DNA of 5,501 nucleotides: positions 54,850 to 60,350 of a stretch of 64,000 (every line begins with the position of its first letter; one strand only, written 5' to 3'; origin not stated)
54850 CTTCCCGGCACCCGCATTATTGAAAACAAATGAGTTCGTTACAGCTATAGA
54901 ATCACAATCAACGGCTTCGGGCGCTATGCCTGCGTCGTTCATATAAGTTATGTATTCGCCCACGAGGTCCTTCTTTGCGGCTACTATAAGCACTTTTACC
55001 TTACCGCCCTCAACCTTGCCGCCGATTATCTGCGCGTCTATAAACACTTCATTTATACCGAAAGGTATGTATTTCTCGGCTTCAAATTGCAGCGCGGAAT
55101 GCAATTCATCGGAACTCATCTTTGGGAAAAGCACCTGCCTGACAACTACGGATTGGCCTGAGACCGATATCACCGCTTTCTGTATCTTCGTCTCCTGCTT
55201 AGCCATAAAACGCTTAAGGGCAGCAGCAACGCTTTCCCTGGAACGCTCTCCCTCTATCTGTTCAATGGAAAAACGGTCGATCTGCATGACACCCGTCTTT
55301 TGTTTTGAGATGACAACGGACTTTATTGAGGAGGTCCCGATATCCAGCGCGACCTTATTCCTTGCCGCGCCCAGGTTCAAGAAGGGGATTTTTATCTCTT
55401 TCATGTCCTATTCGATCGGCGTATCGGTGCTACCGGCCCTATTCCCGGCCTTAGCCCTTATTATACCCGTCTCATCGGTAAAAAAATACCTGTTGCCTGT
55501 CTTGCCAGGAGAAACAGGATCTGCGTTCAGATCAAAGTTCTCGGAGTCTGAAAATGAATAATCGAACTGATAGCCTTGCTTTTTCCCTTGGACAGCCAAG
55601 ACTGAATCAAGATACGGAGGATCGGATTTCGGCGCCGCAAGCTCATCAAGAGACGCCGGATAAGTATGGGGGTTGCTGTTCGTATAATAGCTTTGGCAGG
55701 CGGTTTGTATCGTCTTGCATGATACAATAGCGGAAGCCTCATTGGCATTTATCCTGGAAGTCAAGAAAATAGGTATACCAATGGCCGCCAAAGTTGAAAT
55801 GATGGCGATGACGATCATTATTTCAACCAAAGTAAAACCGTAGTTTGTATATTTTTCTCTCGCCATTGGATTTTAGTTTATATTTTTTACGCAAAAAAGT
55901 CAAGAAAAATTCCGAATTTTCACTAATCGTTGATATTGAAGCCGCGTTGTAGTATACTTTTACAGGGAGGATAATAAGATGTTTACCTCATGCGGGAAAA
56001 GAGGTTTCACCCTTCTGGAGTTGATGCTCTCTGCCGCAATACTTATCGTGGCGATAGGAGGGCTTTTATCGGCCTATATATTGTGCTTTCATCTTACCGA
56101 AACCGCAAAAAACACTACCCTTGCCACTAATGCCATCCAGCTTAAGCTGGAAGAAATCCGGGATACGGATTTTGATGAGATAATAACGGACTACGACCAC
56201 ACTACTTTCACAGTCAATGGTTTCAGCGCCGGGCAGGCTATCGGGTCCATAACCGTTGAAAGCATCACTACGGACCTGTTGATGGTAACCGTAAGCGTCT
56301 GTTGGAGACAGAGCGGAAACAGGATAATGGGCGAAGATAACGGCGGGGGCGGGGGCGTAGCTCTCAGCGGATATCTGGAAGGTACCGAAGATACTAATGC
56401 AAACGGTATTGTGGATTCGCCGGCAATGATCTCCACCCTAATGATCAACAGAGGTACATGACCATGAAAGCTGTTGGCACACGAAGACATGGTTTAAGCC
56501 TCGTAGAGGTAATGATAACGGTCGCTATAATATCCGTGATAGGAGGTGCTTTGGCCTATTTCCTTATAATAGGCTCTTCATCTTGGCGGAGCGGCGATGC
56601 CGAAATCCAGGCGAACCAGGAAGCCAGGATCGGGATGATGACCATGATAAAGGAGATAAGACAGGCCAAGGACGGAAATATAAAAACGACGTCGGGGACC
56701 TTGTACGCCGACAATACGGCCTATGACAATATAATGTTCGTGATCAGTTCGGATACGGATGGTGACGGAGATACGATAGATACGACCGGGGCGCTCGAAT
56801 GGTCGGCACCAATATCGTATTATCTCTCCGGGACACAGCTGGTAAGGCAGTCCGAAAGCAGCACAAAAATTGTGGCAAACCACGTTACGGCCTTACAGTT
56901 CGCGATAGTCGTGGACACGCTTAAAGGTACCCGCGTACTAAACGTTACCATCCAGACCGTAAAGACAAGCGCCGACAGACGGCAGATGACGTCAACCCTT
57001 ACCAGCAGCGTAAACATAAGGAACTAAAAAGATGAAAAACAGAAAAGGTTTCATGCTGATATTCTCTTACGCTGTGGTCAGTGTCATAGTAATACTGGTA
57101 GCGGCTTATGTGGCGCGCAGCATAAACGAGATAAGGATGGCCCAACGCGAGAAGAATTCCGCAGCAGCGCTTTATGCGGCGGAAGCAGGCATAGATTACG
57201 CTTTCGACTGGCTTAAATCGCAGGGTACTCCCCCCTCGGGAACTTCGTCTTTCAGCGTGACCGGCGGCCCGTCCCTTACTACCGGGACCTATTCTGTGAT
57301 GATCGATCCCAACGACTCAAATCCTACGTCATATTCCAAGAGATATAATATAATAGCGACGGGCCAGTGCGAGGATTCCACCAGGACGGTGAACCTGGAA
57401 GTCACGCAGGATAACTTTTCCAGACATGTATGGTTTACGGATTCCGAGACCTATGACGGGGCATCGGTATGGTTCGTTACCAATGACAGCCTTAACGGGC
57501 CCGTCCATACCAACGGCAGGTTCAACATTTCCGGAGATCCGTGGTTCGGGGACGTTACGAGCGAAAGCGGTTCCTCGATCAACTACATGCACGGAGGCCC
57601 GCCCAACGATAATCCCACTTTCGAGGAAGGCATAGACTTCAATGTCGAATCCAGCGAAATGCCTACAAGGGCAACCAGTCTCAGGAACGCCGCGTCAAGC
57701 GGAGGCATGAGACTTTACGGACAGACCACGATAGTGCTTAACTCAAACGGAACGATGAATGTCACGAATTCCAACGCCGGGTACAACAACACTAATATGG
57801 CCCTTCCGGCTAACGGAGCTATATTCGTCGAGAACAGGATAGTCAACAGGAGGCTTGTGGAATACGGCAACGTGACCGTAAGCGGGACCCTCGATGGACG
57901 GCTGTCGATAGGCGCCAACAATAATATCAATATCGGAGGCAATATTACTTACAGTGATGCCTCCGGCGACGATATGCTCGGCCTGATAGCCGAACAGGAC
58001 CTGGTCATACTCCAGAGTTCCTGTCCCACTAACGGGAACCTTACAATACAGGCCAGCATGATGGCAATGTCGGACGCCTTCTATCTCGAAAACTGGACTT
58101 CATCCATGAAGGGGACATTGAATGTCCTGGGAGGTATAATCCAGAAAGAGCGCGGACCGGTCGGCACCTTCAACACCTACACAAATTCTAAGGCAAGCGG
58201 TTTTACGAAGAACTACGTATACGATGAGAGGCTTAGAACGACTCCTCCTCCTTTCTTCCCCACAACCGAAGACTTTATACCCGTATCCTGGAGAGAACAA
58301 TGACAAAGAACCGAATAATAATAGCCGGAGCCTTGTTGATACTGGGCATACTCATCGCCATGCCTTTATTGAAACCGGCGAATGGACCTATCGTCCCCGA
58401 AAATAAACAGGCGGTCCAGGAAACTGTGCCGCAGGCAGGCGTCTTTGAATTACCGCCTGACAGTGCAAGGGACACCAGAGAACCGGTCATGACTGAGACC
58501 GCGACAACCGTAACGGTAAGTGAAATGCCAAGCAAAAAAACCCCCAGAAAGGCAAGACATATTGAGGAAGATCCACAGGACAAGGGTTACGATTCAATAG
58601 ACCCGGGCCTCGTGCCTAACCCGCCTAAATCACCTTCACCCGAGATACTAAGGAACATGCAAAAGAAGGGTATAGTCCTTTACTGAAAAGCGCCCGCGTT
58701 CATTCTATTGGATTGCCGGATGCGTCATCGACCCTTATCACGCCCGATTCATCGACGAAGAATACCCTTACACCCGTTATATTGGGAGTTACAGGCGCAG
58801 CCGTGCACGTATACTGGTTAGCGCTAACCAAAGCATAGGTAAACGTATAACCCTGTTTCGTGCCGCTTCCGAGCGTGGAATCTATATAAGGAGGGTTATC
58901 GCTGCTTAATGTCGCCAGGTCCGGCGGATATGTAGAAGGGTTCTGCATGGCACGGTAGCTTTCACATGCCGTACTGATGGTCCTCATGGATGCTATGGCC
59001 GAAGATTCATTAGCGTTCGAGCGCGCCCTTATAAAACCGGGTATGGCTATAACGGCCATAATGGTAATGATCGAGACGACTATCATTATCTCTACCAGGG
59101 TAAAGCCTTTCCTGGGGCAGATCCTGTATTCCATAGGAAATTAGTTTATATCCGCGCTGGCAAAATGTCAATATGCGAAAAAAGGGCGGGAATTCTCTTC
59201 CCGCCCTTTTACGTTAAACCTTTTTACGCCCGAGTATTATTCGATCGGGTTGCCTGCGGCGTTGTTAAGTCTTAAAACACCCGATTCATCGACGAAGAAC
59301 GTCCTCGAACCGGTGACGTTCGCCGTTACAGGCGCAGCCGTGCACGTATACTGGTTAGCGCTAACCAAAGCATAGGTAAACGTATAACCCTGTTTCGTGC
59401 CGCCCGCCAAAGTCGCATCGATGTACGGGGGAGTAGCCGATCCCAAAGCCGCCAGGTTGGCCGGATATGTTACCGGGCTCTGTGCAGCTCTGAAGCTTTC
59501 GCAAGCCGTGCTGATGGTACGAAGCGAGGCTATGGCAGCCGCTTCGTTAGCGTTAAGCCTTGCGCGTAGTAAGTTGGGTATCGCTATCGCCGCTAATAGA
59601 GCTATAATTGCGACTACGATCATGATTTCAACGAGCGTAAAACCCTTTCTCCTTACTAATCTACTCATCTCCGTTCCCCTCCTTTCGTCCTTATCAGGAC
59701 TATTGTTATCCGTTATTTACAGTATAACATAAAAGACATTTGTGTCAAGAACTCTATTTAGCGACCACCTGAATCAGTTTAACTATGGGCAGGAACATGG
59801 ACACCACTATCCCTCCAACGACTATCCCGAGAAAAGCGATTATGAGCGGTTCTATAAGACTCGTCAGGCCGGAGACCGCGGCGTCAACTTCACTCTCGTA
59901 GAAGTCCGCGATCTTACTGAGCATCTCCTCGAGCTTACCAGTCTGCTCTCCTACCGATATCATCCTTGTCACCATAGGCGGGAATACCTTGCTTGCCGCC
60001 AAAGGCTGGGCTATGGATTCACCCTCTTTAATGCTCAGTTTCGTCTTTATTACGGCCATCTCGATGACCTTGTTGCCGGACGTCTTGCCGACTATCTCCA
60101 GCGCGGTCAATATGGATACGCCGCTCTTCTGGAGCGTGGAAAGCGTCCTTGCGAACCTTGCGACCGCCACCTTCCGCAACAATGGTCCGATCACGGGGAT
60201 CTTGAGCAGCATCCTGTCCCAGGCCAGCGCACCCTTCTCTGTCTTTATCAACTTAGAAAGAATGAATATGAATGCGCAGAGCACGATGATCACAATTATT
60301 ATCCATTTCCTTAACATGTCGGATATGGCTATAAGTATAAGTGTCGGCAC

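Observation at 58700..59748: Duplicated pilin genes with a 79-nt identical core, asymmetric expression signals, and possibly leaderless copies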

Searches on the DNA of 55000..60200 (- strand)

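Call 36: search_rna_families(source=window, start=55000, end=60200, threshold=evalue, max_evalue=1)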
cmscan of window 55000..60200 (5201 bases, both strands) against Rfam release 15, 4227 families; matches with E-value up to 1: 0.
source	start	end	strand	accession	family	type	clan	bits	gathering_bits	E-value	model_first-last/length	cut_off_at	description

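Call 47: search_rna_families(sources=[L069, L070, L073, L074, L078, L083], threshold=gathering)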
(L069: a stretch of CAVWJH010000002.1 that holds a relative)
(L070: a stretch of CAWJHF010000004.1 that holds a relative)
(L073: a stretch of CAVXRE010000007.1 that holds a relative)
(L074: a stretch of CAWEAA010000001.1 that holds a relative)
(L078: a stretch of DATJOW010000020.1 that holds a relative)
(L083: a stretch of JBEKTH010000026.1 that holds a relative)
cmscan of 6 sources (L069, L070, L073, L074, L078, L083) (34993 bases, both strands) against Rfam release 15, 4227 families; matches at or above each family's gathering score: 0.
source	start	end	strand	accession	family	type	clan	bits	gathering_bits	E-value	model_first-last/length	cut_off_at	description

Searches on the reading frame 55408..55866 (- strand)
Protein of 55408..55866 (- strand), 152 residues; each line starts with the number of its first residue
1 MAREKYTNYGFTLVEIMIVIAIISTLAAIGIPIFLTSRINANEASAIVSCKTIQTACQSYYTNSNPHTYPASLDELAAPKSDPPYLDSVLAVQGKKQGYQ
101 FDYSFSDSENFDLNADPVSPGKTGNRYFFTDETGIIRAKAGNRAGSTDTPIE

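Call 5: search_protein_families(library=pfam, proteins=[window:55408-55866:-], max_evalue=0.01)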
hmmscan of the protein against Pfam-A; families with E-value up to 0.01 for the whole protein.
window:55408-55866:- (152 aa): 1 family
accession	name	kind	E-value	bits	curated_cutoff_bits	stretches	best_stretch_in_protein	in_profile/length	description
PF07963.17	N_methyl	-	5.6e-07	29.3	21.2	1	9-29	5-25/27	Prokaryotic N-terminal methylation motif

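Call 41: search_protein_families(library=ncbifam, proteins=[window:55408-55866:-], max_evalue=0.001)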
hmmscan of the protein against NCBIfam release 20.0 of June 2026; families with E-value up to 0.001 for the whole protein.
window:55408-55866:- (152 aa): 9 families
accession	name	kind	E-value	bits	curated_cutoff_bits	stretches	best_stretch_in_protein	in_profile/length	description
NF041775.1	typeIV_PilA_Myxo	equivalog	2.3e-11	44.1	400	1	5-65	7-67/214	type IV pilin protein PilA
NF040999.1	pilin_ComGC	equivalog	7.6e-08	32.4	75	1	10-76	3-66/84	competence type IV pilus major pilin ComGC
TIGR01710.1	typeII_sec_gspG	equivalog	8.4e-08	32.3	88.85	1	10-83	2-73/134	type II secretion system major pseudopilin GspG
TIGR02532.1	IV_pilin_GFxxxE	domain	2e-07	30.6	16.3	1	10-31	3-24/24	prepilin-type N-terminal cleavage/methylation domain-containing protein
NF007862.0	PRK10574.1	equivalog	1.1e-06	28.9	138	1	8-34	4-30/145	prepilin peptidase-dependent pilin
TIGR01708.2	typeII_sec_gspH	equivalog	0.00036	20.6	80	1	10-29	3-22/169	type II secretion system minor pseudopilin GspH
NF041013.1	T4P_ComGE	equivalog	0.00045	20.3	49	1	8-45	3-41/83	competence type IV pilus minor pilin ComGE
NF040982.1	ComGD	equivalog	0.00052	20.4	70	0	10-38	3-30/139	competence type IV pilus minor pilin ComGD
TIGR02596.1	TIGR02596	subfamily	0.0008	19.5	70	1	11-41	1-30/196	Verru_Chthon cassette protein D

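Call 42: find_encoding_contigs(protein=window:55408-55866:-, flank=1200, max_places=10)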
Protein window:55408-55866:- (152 aa): 15 contigs read that carry it; 5 places shown.
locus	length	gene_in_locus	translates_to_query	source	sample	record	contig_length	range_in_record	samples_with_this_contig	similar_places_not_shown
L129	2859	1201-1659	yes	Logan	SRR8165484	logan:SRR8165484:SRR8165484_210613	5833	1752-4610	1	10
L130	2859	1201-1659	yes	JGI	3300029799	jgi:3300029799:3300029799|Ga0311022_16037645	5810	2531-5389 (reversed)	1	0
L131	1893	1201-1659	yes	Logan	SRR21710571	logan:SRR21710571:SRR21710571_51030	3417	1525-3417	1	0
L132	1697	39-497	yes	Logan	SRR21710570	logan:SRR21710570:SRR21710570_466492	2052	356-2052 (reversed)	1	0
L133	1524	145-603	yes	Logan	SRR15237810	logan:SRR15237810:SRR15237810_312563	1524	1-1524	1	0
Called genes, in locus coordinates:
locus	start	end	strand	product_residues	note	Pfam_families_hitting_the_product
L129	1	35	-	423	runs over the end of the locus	PF16241:DUF4900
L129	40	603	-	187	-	PF07963:N_methyl (weak)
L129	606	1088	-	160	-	PF07963:N_methyl (faint)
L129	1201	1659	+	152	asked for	PF07963:N_methyl (weak)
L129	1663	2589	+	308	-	PF11104:PilM_2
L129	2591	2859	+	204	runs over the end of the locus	-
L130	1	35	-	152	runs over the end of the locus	?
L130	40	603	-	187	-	PF07963:N_methyl (weak)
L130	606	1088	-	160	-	PF07963:N_methyl (faint)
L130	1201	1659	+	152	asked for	PF07963:N_methyl (weak)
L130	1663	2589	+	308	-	PF11104:PilM_2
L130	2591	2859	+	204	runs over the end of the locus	-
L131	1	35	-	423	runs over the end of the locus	PF16241:DUF4900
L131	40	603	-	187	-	PF07963:N_methyl (weak)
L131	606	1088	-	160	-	PF07963:N_methyl (faint)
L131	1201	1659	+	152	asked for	PF07963:N_methyl (weak)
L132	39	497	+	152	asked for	PF07963:N_methyl (weak)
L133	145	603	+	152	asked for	PF07963:N_methyl (weak)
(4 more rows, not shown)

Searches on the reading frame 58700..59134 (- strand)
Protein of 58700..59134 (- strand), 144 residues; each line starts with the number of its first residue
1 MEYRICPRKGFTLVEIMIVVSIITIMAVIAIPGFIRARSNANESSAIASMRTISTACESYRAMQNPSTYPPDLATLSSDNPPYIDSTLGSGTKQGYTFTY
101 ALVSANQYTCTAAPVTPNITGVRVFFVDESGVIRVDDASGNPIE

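Call 5: search_protein_families(library=pfam, proteins=[window:58700-59134:-], max_evalue=0.01)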
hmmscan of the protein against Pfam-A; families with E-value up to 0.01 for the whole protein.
window:58700-59134:- (144 aa): 2 families
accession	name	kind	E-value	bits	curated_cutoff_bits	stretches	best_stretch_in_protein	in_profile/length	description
PF07963.17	N_methyl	-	6.5e-08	32.3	21.2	1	8-31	4-27/27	Prokaryotic N-terminal methylation motif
PF16732.10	ComP_DUS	-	0.0062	17.8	27.3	1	40-117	9-77/87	Type IV minor pilin ComP, DNA uptake sequence receptor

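Call 16: find_related_loci(query=window:58700-59134:-, collection=metagenome_contigs, flank=2500)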
Query window:58700-59134:- (144 aa) in metagenome_contigs; peptide patterns used: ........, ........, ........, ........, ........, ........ (x = any residue, [..] = any of these).
216 stretches matched a pattern; 39 encode a relative of the query (tblastn E <= 1e-3); 39 distinct loci.
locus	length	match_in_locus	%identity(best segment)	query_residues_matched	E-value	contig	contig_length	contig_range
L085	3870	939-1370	94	1-144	9e-88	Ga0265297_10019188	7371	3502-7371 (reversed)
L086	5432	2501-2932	81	1-144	2e-76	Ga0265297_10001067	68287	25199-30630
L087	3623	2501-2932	79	1-144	2e-75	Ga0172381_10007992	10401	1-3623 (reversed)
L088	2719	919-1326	74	9-144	2e-68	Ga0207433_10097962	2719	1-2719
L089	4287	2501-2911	66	8-144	1e-63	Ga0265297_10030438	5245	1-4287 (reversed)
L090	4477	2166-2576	65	8-144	9e-63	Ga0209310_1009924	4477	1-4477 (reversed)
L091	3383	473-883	66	8-144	2e-62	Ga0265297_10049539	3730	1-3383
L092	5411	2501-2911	65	8-144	5e-61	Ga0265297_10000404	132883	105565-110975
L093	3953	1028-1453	65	8-144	1e-59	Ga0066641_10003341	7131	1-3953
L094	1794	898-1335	63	4-144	2e-60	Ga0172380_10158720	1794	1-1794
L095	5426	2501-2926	65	8-144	8e-59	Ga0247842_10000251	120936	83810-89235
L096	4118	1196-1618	70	4-144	5e-59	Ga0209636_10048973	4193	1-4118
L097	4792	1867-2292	63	8-144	2e-58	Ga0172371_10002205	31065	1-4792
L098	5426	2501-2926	63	8-144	1e-57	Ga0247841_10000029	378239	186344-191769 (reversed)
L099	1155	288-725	62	4-144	2e-60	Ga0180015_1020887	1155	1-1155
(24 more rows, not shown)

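Call 25: find_encoding_contigs(protein=window:58700-59134:-, flank=1500, max_places=10)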
Protein window:58700-59134:- (144 aa): 9 contigs read that carry it; 5 places shown.
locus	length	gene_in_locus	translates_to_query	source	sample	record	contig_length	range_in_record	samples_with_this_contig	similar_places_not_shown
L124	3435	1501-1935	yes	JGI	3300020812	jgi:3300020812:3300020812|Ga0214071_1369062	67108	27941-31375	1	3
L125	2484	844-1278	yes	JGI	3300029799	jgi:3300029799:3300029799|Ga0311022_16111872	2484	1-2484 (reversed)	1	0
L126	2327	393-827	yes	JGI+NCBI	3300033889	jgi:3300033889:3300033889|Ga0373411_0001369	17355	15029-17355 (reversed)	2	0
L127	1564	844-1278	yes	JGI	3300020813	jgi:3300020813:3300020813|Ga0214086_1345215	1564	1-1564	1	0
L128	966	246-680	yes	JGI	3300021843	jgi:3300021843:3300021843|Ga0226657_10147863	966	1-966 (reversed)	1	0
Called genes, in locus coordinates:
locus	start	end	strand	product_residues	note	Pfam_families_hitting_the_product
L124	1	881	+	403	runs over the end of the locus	PF28597:T2SSF_N, PF00482:T2SSF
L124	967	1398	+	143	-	PF07963:N_methyl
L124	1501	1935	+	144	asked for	PF07963:N_methyl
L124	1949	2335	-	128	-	-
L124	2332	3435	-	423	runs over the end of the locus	PF16241:DUF4900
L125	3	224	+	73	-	PF00482:T2SSF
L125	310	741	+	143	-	PF07963:N_methyl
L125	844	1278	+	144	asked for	PF07963:N_methyl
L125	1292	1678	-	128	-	-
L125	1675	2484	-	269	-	?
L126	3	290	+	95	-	?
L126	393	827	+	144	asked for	PF07963:N_methyl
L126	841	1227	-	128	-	-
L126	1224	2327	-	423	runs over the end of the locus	PF16241:DUF4900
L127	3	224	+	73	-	PF00482:T2SSF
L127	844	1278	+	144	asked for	PF07963:N_methyl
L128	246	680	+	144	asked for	PF07963:N_methyl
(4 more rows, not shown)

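Call 41: search_protein_families(library=ncbifam, proteins=[window:58700-59134:-], max_evalue=0.001)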
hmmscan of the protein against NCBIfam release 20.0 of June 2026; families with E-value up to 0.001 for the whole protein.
window:58700-59134:- (144 aa): 9 families
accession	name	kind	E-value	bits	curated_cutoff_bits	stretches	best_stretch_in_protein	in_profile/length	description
NF041775.1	typeIV_PilA_Myxo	equivalog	6e-12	46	400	1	5-62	6-64/214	type IV pilin protein PilA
NF040999.1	pilin_ComGC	equivalog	1.7e-10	41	75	1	9-78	2-68/84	competence type IV pilus major pilin ComGC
TIGR01710.1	typeII_sec_gspG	equivalog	1.6e-08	34.6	88.85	1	9-70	1-60/134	type II secretion system major pseudopilin GspG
TIGR02532.1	IV_pilin_GFxxxE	domain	3e-07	30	16.3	1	8-31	1-24/24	prepilin-type N-terminal cleavage/methylation domain-containing protein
NF007862.0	PRK10574.1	equivalog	5.9e-07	29.7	138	1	8-37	4-33/145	prepilin peptidase-dependent pilin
NF041013.1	T4P_ComGE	equivalog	1.1e-05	25.4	49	1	9-65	4-61/83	competence type IV pilus minor pilin ComGE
TIGR01708.2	typeII_sec_gspH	equivalog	2.5e-05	24.3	80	1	9-38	2-31/169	type II secretion system minor pseudopilin GspH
NF040982.1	ComGD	equivalog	0.00016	22.1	70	1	9-52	2-45/139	competence type IV pilus minor pilin ComGD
NF007800.0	PRK10506.1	equivalog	0.00067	19.5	158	0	7-42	7-42/163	prepilin peptidase-dependent protein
